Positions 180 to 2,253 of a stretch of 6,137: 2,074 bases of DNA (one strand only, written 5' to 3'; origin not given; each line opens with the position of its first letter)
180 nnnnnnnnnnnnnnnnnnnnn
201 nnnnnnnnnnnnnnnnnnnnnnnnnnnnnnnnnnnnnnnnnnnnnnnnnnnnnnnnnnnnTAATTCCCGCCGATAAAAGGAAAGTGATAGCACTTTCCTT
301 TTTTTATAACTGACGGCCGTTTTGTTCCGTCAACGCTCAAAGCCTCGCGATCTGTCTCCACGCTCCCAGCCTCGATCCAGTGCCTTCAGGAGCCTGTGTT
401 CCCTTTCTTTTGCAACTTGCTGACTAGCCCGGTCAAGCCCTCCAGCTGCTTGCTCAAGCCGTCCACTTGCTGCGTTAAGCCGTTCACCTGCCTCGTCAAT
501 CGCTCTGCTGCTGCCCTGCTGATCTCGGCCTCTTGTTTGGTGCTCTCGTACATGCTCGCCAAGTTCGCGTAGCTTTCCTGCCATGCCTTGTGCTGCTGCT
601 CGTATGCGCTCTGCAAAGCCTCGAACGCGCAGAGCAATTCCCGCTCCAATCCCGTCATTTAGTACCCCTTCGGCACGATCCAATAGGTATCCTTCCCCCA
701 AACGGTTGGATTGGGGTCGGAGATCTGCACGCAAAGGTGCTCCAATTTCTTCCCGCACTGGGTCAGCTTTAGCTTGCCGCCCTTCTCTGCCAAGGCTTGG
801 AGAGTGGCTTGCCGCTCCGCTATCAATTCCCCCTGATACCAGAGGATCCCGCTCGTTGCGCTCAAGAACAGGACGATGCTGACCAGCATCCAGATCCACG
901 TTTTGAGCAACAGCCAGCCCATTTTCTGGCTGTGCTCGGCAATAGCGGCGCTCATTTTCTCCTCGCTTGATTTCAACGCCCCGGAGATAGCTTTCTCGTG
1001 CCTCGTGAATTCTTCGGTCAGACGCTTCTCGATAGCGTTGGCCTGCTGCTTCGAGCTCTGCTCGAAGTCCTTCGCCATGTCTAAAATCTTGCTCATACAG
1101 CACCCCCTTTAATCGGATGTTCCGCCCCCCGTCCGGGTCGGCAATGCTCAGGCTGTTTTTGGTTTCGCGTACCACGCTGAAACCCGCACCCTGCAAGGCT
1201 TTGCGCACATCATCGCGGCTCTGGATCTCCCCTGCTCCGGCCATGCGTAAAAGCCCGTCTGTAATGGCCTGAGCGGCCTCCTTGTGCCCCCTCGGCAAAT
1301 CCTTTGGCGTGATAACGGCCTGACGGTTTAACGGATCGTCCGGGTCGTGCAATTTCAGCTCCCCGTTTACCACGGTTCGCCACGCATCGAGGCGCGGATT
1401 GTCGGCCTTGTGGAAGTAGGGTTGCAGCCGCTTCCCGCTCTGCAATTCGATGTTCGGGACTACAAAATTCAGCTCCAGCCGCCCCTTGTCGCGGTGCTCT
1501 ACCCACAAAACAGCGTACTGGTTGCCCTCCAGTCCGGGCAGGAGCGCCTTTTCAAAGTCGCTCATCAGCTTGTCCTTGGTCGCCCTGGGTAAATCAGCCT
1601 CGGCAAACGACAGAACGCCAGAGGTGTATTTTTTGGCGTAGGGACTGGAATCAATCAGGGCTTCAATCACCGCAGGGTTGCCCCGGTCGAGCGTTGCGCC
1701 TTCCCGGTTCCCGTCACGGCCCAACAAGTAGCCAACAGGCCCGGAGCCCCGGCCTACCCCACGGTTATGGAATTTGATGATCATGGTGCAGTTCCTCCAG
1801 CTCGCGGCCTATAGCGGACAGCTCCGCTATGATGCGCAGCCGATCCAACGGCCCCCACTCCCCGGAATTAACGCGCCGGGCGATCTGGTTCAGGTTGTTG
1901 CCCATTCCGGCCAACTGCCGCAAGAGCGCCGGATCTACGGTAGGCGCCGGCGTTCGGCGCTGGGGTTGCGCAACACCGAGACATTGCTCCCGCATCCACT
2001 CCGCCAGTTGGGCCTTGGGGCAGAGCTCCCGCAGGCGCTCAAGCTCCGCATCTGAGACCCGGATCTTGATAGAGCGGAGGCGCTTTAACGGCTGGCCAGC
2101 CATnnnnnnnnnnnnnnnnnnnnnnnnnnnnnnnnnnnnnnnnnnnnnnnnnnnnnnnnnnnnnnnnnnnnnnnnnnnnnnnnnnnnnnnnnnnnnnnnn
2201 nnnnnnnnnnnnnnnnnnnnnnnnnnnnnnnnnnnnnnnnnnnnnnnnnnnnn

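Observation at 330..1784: Three proteins from one DNA stretch: mobB and mobD nested out-of-frame inside mobA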

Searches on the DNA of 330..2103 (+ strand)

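Call 5: search_dna_similar(query=window:330-2103:+, collection=plasmids, mode=near, rows=spread, max_rows=40)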
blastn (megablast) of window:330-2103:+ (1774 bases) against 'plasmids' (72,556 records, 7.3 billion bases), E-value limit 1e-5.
Records with a match: 155; places in all: 176; records where one place covers at least 80% of the query: 132.
Best place of each record, by identity: >=99% 128; 95-99% 7; 90-95% 1; 80-90% 16; 60-80% 3.
By first word of the organism name: Klebsiella 134; Enterobacter 7; Serratia 4; Escherichia 3; Aeromonas 2; Citrobacter 2; Raoultella 1; Salmonella 1; Kluyvera 1.
By predicted mobility (MOB-suite, as given by PLSDB): mobilizable 144; non-mobilizable 8; conjugative 3.
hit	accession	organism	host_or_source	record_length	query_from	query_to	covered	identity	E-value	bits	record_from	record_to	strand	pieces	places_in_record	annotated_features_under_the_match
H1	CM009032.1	Klebsiella pneumoniae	Homo sapiens,blood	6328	1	1774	100%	100.0%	0e+0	3277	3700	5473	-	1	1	none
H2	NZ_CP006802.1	Klebsiella pneumoniae subsp. pneumoniae PittNDM01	urine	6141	1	1774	100%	100.0%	0e+0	3277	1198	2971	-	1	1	relaxase/mobilization nuclease domain-containing protein | MobC family plasmid mobilization relaxosome protein | antitoxin VbhA family protein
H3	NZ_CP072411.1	Klebsiella pneumoniae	Homo sapiens,blood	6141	1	1774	100%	100.0%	0e+0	3277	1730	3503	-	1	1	relaxase/mobilization nuclease domain-containing protein | MobC family plasmid mobilization relaxosome protein | antitoxin VbhA family protein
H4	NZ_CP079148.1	Klebsiella pneumoniae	Homo sapiens,blood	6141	1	1774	100%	100.0%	0e+0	3277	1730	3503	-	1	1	relaxase/mobilization nuclease domain-containing protein | MobC family plasmid mobilization relaxosome protein | antitoxin VbhA family protein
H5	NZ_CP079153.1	Klebsiella pneumoniae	Homo sapiens,Endotracheal aspirate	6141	1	1774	100%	100.0%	0e+0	3277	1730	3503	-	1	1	relaxase/mobilization nuclease domain-containing protein | MobC family plasmid mobilization relaxosome protein | antitoxin VbhA family protein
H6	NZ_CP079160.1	Klebsiella pneumoniae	Homo sapiens,Endotracheal aspirate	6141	1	1774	100%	100.0%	0e+0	3277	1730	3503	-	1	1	relaxase/mobilization nuclease domain-containing protein | MobC family plasmid mobilization relaxosome protein | antitoxin VbhA family protein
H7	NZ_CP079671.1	Klebsiella pneumoniae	Homo sapiens,blood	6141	1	1774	100%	100.0%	0e+0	3277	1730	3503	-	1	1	relaxase/mobilization nuclease domain-containing protein | MobC family plasmid mobilization relaxosome protein | antitoxin VbhA family protein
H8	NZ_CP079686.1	Klebsiella pneumoniae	Homo sapiens,Pus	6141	1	1774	100%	100.0%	0e+0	3277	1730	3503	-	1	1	relaxase/mobilization nuclease domain-containing protein | MobC family plasmid mobilization relaxosome protein | antitoxin VbhA family protein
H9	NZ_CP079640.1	Klebsiella pneumoniae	Homo sapiens,Laryngeal suction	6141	1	1774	100%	100.0%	0e+0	3277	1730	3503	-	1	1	relaxase/mobilization nuclease domain-containing protein | MobC family plasmid mobilization relaxosome protein | antitoxin VbhA family protein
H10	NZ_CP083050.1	Klebsiella pneumoniae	Homo sapiens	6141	1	1774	100%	100.0%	0e+0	3277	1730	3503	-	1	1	relaxase/mobilization nuclease domain-containing protein | MobC family plasmid mobilization relaxosome protein | antitoxin VbhA family protein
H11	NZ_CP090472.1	Klebsiella pneumoniae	Homo sapiens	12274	1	1774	100%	100.0%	0e+0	3277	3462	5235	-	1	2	relaxase/mobilization nuclease domain-containing protein | MobC family plasmid mobilization relaxosome protein | antitoxin VbhA family protein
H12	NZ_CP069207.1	Klebsiella pneumoniae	Homo sapiens,endotracheal aspirate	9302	1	1774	100%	100.0%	0e+0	3277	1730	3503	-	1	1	relaxase/mobilization nuclease domain-containing protein | MobC family plasmid mobilization relaxosome protein | antitoxin VbhA family protein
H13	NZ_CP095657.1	Klebsiella pneumoniae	Homo sapiens,Pure culture one microbial ...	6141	1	1774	100%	100.0%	0e+0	3277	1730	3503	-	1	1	relaxase/mobilization nuclease domain-containing protein | MobC family plasmid mobilization relaxosome protein | antitoxin VbhA family protein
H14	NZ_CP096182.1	Klebsiella pneumoniae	Homo sapiens,Pure culture one microbial ...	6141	1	1774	100%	100.0%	0e+0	3277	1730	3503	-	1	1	relaxase/mobilization nuclease domain-containing protein | MobC family plasmid mobilization relaxosome protein | antitoxin VbhA family protein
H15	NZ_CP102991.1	Klebsiella pneumoniae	Dog,Small Animal Hospital, ...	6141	1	1774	100%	100.0%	0e+0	3277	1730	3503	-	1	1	relaxase/mobilization nuclease domain-containing protein | MobC family plasmid mobilization relaxosome protein | antitoxin VbhA family protein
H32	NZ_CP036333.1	Klebsiella pneumoniae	Homo sapiens,blood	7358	1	1774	100%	99.5%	0e+0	3230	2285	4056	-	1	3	MbeB family mobilization protein | MbeD family mobilization/exclusion protein | hypothetical protein (x2)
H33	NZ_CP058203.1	Enterobacter roggenkampii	culture,Wastewater influent sample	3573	5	1774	100%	96.2%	0e+0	2898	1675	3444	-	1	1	relaxase/mobilization nuclease domain-containing protein | MobC family plasmid mobilization relaxosome protein | hypothetical protein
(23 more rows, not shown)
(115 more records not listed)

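Call 6: get_annotated_region(hit=H2, flank=2500)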
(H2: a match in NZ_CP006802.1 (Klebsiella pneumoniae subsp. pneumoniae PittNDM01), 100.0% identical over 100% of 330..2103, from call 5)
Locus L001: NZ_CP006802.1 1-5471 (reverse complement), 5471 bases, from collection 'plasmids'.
description: Klebsiella pneumoniae subsp. pneumoniae PittNDM01 plasmid p4, complete sequence
organism: Klebsiella pneumoniae subsp. pneumoniae PittNDM01 (NCBI taxid 1406314)
taxonomy: Bacteria; Pseudomonadota; Gammaproteobacteria; Enterobacterales; Enterobacteriaceae; Klebsiella; Klebsiella pneumoniae; Klebsiella pneumoniae subsp. pneumoniae PittNDM01
host: -; source: urine; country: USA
typing (MOB-suite, as given by PLSDB): mobilizable; replicon ColKP3; relaxase MOBP
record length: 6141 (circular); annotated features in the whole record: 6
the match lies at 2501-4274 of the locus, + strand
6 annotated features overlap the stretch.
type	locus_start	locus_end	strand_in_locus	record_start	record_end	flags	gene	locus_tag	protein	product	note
CDS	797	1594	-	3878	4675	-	-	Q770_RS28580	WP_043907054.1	OXA-48 family carbapenem-hydrolyzing class D beta-lactamase OXA-232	-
predicted_resistance_gene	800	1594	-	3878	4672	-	blaOXA-232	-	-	OXA-48 family carbapenem-hydrolyzing class D beta-lactamase OXA-232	predicted by amrfinderplus; class BETA-LACTAM; identity 100.0%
CDS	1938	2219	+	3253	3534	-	-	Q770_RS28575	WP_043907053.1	hypothetical protein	-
CDS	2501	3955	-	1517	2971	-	-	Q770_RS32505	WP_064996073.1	relaxase/mobilization nuclease domain-containing protein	-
CDS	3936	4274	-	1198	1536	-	-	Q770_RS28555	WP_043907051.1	MobC family plasmid mobilization relaxosome protein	-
CDS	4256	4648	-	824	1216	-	-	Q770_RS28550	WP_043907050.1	antitoxin VbhA family protein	-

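Call 7: get_annotated_region(hit=H32, flank=1500)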
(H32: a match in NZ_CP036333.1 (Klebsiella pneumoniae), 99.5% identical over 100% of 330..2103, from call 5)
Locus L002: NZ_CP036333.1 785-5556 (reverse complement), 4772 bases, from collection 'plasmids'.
description: Klebsiella pneumoniae strain BA28434 plasmid punnamed_2_VBA28434
organism: Klebsiella pneumoniae (NCBI taxid 573)
taxonomy: Bacteria; Pseudomonadota; Gammaproteobacteria; Enterobacterales; Enterobacteriaceae; Klebsiella; Klebsiella pneumoniae
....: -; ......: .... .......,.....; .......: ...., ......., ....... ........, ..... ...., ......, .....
typing (MOB-suite, as given by PLSDB): mobilizable; relaxase MOBP
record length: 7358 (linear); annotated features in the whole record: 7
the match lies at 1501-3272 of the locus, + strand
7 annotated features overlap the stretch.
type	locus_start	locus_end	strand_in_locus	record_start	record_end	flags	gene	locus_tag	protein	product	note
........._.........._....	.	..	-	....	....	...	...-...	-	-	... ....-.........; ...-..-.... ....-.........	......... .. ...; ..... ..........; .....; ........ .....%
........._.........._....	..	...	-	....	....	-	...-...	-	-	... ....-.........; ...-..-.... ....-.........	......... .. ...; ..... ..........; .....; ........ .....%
CDS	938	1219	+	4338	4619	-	-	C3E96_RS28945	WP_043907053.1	hypothetical protein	-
CDS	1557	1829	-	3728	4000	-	-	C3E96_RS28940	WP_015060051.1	MbeD family mobilization/exclusion protein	-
CDS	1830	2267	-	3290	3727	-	-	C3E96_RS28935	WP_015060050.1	MbeB family mobilization protein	-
CDS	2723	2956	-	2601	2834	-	-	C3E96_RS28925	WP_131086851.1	hypothetical protein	-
CDS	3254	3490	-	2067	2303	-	-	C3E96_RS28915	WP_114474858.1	hypothetical protein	-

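Call 25: get_annotated_region(hit=H33, flank=300)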
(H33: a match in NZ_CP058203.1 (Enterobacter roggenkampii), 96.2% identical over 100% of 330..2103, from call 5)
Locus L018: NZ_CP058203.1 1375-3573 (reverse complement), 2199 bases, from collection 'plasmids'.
description: Enterobacter roggenkampii strain RHBSTW-00002 plasmid pRHBSTW-00002_8, complete sequence
organism: Enterobacter roggenkampii (NCBI taxid 1812935)
taxonomy: Bacteria; Pseudomonadota; Gammaproteobacteria; Enterobacterales; Enterobacteriaceae; Enterobacter; Enterobacter roggenkampii
host: -; source: culture,Wastewater influent sample; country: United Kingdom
typing (MOB-suite, as given by PLSDB): mobilizable; relaxase MOBP
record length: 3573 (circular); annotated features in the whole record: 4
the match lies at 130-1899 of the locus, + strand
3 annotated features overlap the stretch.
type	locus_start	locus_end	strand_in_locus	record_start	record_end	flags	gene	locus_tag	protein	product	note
CDS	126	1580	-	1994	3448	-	-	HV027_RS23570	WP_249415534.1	relaxase/mobilization nuclease domain-containing protein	-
CDS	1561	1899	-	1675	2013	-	-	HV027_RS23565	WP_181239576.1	MobC family plasmid mobilization relaxosome protein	-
CDS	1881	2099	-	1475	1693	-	-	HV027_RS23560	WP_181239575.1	hypothetical protein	-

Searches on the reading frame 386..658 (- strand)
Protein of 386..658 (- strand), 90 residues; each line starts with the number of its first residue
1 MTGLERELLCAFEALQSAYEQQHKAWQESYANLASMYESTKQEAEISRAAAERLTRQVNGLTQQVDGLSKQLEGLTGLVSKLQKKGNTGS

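Call 3: search_protein_families(library=pfam, proteins=[window:386-658:-], max_evalue=0.01)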
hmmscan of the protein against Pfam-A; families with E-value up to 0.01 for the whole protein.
window:386-658:- (90 aa): 8 families
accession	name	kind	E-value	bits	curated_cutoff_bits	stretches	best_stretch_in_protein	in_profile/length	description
PF04899.17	MbeD_MobD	-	3e-20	72.6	21.6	1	1-76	1-69/70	MbeD/MobD like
PF11932.13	DUF3450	-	0.00099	18.9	32.6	1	14-82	30-98/241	Protein of unknown function (DUF3450)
PF10046.14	BLOC1_2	-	0.0019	19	33.4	1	18-82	24-84/96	Biogenesis of lysosome-related organelles complex-1 subunit 2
PF02183.23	HALZ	-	0.0049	17.4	28.1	0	27-43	11-27/43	Homeobox associated leucine zipper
PF06009.19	Laminin_II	-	0.0051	17.3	33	1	19-80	22-83/138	Laminin Domain II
PF10428.14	SOG2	-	0.0051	16.7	26.9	1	11-79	336-404/475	RAM signalling pathway protein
PF21773.2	ODAD1_CC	-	0.0085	15.6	27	1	8-85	196-273/287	ODAD1 central coiled coil region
PF17749.6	MIP-T3_C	-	0.0091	16.5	25.8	0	20-74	21-75/154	Microtubule-binding protein MIP-T3 C-terminal region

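Call 4: search_protein_families(library=ncbifam, proteins=[window:386-658:-], max_evalue=0.01)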
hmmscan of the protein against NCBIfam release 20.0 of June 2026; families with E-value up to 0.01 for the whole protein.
window:386-658:- (90 aa): 6 families
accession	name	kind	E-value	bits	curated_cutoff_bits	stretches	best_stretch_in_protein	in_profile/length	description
NF033829.0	plas_excl_MbeD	equivalog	8.8e-22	77.2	60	1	1-69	1-69/69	MbeD family mobilization/exclusion protein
NF006542.0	PRK09039.1-1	equivalog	0.00062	18.8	388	1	3-85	347-428/627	peptidoglycan -binding protein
TIGR02169.1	SMC_prok_A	equivalog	0.00066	17.5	729.4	1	13-84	462-533/1165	chromosome segregation protein SMC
TIGR04523.1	Mplasa_alph_rch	subfamily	0.00073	17.6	270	1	13-85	460-532/745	helix-rich protein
TIGR01843.1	type_I_hlyD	subfamily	0.0036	16.3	208.65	1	14-80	122-188/422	HlyD family type I secretion periplasmic adaptor subunit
TIGR02168.1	SMC_prok_B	equivalog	0.0061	14.3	567.35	1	20-77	804-861/1181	chromosome segregation protein SMC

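Call 50: search_dna_similar(query=window:386-658:-, collection=plasmids, mode=protein, rows=spread, max_rows=40, max_evalue=0.001)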
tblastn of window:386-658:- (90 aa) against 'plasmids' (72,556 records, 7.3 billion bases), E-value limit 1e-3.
Records with a match: 1136; places in all: 1196; records where one place covers at least 80% of the query: 761.
Best place of each record, by identity: >=99% 125; 95-99% 3; 90-95% 5; 80-90% 1; 60-80% 3; <60% 999.
By first word of the organism name: Escherichia 582; Klebsiella 195; Salmonella 180; Shigella 38; Aeromonas 33; Enterobacter 26; Citrobacter 22; Yersinia 12; Serratia 10; Hafnia 5; and 16 more.
By predicted mobility (MOB-suite, as given by PLSDB): mobilizable 1094; non-mobilizable 34; conjugative 8.
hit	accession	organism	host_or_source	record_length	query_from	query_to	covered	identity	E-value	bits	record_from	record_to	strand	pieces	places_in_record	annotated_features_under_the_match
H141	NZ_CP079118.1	Klebsiella pneumoniae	Homo sapiens,urine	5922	1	90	100%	100.0%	6e-52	180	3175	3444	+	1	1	relaxase/mobilization nuclease domain-containing protein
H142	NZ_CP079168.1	Klebsiella pneumoniae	Homo sapiens,Endotracheal aspirate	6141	1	90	100%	100.0%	6e-52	180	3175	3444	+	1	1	relaxase/mobilization nuclease domain-containing protein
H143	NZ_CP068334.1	Klebsiella pneumoniae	Homo sapiens,Plasmid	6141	1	90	100%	100.0%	6e-52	180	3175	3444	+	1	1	relaxase/mobilization nuclease domain-containing protein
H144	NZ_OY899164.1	Klebsiella pneumoniae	Homo sapiens,human abdominal fluid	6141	1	90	100%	100.0%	6e-52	180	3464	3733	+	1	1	relaxase/mobilization nuclease domain-containing protein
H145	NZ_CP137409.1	Klebsiella pneumoniae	Homo sapiens,pure culture,rectal swab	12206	1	90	100%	100.0%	6e-52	180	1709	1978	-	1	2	relaxase/mobilization nuclease domain-containing protein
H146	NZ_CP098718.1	Yersinia ruckeri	Salmo salar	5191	1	75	83%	52.0%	3e-15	76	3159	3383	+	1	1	MbeD family mobilization/exclusion protein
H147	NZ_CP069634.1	Escherichia coli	cell culture,laboratory evolution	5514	1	77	86%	46.8%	2e-13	71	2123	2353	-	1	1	MbeD family mobilization/exclusion protein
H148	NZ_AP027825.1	Escherichia coli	-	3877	1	82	91%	42.7%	7e-8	55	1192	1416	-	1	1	relaxase/mobilization nuclease domain-containing protein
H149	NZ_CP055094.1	Shigella flexneri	Shek Wu Hui WWTPs_110 WWTPs influent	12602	1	69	77%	49.3%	1e-12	68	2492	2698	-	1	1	MbeD family mobilization/exclusion protein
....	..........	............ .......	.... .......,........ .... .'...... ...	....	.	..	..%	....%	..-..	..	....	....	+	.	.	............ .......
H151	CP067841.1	Klebsiella pneumoniae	Homo sapiens,respiratory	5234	1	75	83%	44.0%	5e-12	67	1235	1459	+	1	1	MbeD family mobilization/exclusion protein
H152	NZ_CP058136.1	Klebsiella quasipneumoniae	culture,Wastewater influent sample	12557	1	75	83%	44.0%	7e-12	66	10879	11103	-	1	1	MbeD family mobilization/exclusion protein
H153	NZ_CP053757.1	Shigella sonnei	Homo sapiens,stool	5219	1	89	99%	36.0%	1e-5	48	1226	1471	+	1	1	MbeD family mobilization/exclusion protein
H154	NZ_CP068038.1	Escherichia coli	swine,intestinal tract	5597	1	89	99%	36.0%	2e-5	47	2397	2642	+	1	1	MbeD family mobilization/exclusion protein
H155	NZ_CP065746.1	Aeromonas allosaccharophila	-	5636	1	73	81%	42.5%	2e-9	59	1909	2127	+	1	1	MbeD family mobilization/exclusion protein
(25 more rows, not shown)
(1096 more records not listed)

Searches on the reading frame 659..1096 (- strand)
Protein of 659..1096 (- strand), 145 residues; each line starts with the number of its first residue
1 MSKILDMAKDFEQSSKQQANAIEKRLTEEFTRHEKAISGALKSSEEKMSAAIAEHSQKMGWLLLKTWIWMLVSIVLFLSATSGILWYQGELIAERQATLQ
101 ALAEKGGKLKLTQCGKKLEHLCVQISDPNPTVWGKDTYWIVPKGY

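Call 3: search_protein_families(library=pfam, proteins=[window:659-1096:-], max_evalue=0.01)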
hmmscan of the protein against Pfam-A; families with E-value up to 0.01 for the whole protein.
window:659-1096:- (145 aa): 1 family
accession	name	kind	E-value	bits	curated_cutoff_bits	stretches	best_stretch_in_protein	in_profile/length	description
PF04837.17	MbeB_N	-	1e-17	64.6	22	1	1-52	1-52/52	MbeB-like, N-term conserved region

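Call 4: search_protein_families(library=ncbifam, proteins=[window:659-1096:-], max_evalue=0.01)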
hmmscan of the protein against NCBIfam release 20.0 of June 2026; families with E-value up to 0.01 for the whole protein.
window:659-1096:- (145 aa): 0 families

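Call 49: search_dna_similar(query=window:659-1096:-, collection=plasmids, mode=protein, rows=spread, max_rows=40, max_evalue=0.001)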
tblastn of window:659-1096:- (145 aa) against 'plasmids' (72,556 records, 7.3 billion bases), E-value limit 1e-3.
Records with a match: 2490; places in all: 2654; records where one place covers at least 80% of the query: 1511.
Best place of each record, by identity: >=99% 126; 90-95% 6; 80-90% 1; 60-80% 3; <60% 2354.
By first word of the organism name: Klebsiella 849; Escherichia 593; Enterobacter 314; Salmonella 204; Neisseria 141; Citrobacter 83; Erwinia 52; Shigella 50; Serratia 50; Aeromonas 41; and 28 more.
By predicted mobility (MOB-suite, as given by PLSDB): mobilizable 2434; non-mobilizable 38; conjugative 18.
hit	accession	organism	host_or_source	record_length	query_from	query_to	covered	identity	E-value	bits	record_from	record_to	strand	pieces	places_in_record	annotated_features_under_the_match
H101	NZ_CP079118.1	Klebsiella pneumoniae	Homo sapiens,urine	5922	1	145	100%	100.0%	3e-91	295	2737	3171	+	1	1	relaxase/mobilization nuclease domain-containing protein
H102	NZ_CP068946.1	Klebsiella pneumoniae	Homo sapiens,Plasmid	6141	1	145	100%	100.0%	3e-91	295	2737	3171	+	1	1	relaxase/mobilization nuclease domain-containing protein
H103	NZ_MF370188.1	Enterobacter cloacae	-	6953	1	145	100%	91.0%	2e-84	275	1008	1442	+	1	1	relaxase/mobilization nuclease domain-containing protein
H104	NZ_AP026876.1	Enterobacter roggenkampii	Microbe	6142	1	143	99%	39.2%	7e-17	83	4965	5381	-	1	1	MbeB family mobilization protein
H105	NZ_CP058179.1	Enterobacter hormaechei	culture,Freshwater sample from ...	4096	1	144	99%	32.1%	5e-19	89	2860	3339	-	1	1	MbeB family mobilization protein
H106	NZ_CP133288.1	Salmonella enterica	Swine liver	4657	1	144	99%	31.5%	1e-16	82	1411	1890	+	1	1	MbeB family mobilization protein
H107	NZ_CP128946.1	Escherichia coli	-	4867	1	144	99%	30.9%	1e-10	65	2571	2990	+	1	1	none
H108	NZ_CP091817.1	Klebsiella pneumoniae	Homo sapiens,pus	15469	1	144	99%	30.9%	3e-19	90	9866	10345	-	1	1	MbeB family mobilization protein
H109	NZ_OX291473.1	Serratia marcescens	Homo sapiens,Bloodstream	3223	1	144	99%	30.9%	2e-18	87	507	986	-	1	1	MbeB family mobilization protein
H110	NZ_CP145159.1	Raoultella ornithinolytica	Homo sapiens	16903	1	144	99%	30.9%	3e-18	87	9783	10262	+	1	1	MbeB family mobilization protein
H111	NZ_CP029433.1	Klebsiella quasipneumoniae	Homo sapiens,Peri-rectal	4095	1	144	99%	30.2%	2e-18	87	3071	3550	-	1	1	MbeB family mobilization protein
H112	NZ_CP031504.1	Dickeya fangzhongdai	pear,cell culture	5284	1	143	99%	30.4%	4e-9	61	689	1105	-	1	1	MbeB family mobilization protein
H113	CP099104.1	Escherichia coli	culture,Pooled sediment sample ...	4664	1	144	99%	29.6%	2e-17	84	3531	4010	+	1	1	MbeB family mobilization protein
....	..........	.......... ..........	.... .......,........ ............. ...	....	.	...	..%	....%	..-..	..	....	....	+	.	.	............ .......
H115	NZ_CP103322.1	Klebsiella pneumoniae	Homo sapiens,Blood,blood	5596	1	144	99%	29.0%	3e-11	67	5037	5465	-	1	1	MbeB family mobilization protein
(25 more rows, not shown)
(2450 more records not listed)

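Call 80: predict_structure(alignment_id=A2)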
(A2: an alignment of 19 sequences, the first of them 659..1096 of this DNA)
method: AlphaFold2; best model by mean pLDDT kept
length: 145 residues; sequences in the alignment: 19
mean_pLDDT: 65.5   pTM: 0.29
mean pLDDT of the five models: 65.5, 62.3, 59.4, 56.7, 49.6
residues with pLDDT >= 90: 7; 70-90: 50; 50-70: 68; < 50: 20
segments of 3 or more residues with pLDDT < 50: 127-145
pLDDT, mean of each block of 10 residues (from residue 1): 69 73 72 66 59 61 79 90 82 69 57 56 51 46 37
secondary structure, 60 per line:
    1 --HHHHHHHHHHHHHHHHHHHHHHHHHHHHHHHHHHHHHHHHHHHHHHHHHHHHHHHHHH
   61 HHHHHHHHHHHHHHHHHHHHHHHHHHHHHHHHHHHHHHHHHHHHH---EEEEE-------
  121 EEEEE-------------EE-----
elements in order: H3-105 E109-113 E121-125
